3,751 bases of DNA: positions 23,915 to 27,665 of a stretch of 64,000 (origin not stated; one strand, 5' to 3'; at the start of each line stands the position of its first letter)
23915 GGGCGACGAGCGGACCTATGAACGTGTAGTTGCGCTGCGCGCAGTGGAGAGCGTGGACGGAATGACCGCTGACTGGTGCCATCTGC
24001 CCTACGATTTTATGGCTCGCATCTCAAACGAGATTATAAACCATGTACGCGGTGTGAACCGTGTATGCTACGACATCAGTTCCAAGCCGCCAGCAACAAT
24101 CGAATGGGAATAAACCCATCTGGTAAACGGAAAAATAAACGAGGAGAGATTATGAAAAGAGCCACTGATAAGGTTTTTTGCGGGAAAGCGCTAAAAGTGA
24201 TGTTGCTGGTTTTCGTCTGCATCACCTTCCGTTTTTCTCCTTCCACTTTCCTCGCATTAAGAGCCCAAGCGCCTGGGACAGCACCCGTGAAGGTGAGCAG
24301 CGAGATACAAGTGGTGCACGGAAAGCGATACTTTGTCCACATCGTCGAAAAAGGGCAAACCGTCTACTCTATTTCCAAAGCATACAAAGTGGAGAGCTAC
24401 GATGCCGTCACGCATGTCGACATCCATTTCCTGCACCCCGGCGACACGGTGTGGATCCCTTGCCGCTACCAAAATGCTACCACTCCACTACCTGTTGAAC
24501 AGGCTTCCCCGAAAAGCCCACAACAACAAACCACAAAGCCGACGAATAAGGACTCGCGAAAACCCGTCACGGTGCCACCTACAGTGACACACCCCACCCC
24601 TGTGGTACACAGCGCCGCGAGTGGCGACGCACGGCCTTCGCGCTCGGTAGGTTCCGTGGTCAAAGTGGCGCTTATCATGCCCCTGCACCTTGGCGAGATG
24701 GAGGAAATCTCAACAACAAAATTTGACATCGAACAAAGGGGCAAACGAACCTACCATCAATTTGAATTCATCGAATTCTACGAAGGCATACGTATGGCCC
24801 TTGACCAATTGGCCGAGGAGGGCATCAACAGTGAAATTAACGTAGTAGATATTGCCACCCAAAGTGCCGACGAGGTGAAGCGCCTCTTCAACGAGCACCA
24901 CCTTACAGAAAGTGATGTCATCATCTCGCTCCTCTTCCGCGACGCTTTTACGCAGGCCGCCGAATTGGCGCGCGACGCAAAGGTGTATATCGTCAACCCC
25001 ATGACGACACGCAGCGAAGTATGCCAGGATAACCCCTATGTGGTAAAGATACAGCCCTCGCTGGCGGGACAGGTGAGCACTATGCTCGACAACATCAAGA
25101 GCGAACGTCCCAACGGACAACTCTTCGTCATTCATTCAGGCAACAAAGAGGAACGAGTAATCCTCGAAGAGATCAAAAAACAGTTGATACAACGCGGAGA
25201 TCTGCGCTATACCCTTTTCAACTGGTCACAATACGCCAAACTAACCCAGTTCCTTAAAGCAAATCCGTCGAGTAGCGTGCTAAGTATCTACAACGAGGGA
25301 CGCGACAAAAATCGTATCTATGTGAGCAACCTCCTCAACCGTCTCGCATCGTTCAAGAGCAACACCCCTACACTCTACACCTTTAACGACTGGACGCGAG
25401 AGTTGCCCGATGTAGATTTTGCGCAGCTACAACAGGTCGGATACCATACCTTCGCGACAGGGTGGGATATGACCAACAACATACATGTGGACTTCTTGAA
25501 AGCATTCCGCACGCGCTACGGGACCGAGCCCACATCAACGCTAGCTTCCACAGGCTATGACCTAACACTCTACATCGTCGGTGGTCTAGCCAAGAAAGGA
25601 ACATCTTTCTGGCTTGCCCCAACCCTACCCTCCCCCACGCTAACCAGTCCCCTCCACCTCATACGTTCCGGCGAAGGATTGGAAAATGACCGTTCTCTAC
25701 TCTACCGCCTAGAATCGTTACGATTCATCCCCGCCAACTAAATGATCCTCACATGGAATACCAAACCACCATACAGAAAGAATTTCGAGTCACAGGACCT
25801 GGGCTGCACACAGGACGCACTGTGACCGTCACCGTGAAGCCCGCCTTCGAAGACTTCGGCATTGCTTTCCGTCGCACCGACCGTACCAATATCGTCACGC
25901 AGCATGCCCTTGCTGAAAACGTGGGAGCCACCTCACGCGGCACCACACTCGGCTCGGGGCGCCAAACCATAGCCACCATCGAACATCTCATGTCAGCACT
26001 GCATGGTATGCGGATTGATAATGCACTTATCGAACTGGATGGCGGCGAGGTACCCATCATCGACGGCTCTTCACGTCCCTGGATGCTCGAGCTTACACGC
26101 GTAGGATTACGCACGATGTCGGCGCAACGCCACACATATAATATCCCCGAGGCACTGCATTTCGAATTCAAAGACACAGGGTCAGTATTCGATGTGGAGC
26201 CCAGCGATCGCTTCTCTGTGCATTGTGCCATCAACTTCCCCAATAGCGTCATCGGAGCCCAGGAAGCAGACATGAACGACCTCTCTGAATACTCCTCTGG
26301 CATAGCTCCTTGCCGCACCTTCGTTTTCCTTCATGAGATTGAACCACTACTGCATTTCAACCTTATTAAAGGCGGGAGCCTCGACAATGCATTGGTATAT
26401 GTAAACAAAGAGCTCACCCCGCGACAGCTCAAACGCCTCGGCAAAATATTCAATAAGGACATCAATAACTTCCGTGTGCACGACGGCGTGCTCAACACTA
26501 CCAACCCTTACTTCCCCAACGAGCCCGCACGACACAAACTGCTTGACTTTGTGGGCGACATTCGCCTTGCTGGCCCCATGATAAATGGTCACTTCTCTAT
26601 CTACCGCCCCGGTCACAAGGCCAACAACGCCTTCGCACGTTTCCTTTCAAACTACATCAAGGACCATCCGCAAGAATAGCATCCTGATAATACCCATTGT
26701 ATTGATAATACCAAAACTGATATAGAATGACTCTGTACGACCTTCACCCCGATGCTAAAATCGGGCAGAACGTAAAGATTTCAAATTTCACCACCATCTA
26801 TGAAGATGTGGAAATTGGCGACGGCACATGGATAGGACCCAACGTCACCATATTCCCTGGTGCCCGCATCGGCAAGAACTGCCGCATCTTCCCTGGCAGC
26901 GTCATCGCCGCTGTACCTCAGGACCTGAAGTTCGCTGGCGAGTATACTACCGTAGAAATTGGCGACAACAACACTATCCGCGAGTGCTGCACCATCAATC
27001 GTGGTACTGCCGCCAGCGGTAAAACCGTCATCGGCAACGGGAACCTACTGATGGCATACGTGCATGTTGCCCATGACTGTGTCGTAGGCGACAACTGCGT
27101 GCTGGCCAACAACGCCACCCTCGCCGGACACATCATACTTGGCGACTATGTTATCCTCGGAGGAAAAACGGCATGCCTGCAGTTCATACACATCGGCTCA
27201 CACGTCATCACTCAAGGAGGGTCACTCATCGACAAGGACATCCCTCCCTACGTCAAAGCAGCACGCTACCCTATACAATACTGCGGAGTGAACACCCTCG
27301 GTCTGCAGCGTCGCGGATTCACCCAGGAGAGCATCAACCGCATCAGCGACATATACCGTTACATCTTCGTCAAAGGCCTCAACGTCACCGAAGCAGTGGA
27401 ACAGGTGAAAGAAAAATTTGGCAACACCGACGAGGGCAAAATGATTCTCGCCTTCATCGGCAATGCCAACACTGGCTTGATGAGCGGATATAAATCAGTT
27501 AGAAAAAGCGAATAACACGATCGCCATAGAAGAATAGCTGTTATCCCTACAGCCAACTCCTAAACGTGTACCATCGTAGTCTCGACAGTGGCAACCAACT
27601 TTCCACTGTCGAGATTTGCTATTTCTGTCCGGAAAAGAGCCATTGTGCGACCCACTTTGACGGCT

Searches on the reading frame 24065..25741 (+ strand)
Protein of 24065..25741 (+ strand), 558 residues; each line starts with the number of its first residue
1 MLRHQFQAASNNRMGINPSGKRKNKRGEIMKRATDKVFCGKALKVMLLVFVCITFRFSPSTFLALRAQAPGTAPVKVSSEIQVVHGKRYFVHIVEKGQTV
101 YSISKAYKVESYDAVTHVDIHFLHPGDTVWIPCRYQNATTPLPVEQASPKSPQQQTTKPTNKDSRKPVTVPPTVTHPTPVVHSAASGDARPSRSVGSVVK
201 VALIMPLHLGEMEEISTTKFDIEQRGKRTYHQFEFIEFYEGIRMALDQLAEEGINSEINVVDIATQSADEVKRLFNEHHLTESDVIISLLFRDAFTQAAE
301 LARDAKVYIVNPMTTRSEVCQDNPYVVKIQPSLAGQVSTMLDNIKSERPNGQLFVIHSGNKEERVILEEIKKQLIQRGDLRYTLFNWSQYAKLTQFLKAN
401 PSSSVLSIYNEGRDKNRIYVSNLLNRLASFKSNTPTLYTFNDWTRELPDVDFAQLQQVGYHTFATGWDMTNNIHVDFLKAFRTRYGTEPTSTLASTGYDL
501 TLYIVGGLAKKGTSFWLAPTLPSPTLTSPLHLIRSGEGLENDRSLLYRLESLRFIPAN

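Call 68: search_protein_families(library=pfam, proteins=[window:24065-25741:+], max_evalue=0.00001)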
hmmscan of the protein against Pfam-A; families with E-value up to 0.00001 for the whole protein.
window:24065-25741:+ (558 aa): 1 family
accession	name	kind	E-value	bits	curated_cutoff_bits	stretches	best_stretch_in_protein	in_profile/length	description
PF13458.12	Peripla_BP_6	-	9.3e-10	39.1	31.7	1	240-513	23-298/343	Periplasmic binding protein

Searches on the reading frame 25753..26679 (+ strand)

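Call 68: search_protein_families(library=pfam, proteins=[window:25753-26679:+], max_evalue=0.00001)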
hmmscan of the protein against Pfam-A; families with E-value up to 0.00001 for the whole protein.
window:25753-26679:+ (308 aa): 1 family
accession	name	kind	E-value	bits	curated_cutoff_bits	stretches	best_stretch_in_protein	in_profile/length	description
PF03331.19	LpxC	-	1.7e-79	267.6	27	1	4-298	1-266/268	UDP-3-O-acyl N-acetylglycosamine deacetylase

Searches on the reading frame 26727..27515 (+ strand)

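Call 68: search_protein_families(library=pfam, proteins=[window:26727-27515:+], max_evalue=0.00001)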
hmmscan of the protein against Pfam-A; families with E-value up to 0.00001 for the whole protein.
window:26727-27515:+ (262 aa): 3 families
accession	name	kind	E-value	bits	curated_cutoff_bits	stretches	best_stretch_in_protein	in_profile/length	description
PF00132.30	Hexapep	-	8.9e-32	107.9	27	3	100-134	2-36/36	Bacterial transferase hexapeptide (six repeats)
PF13720.11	Acetyltransf_11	-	1.8e-22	80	24.5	1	171-251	1-81/82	Udp N-acetylglucosamine O-acyltransferase; Domain 2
PF25084.1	LbH_EIF2B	-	1.6e-10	41.4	54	0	10-61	45-94/105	EIF2B subunit epsilon LbH domain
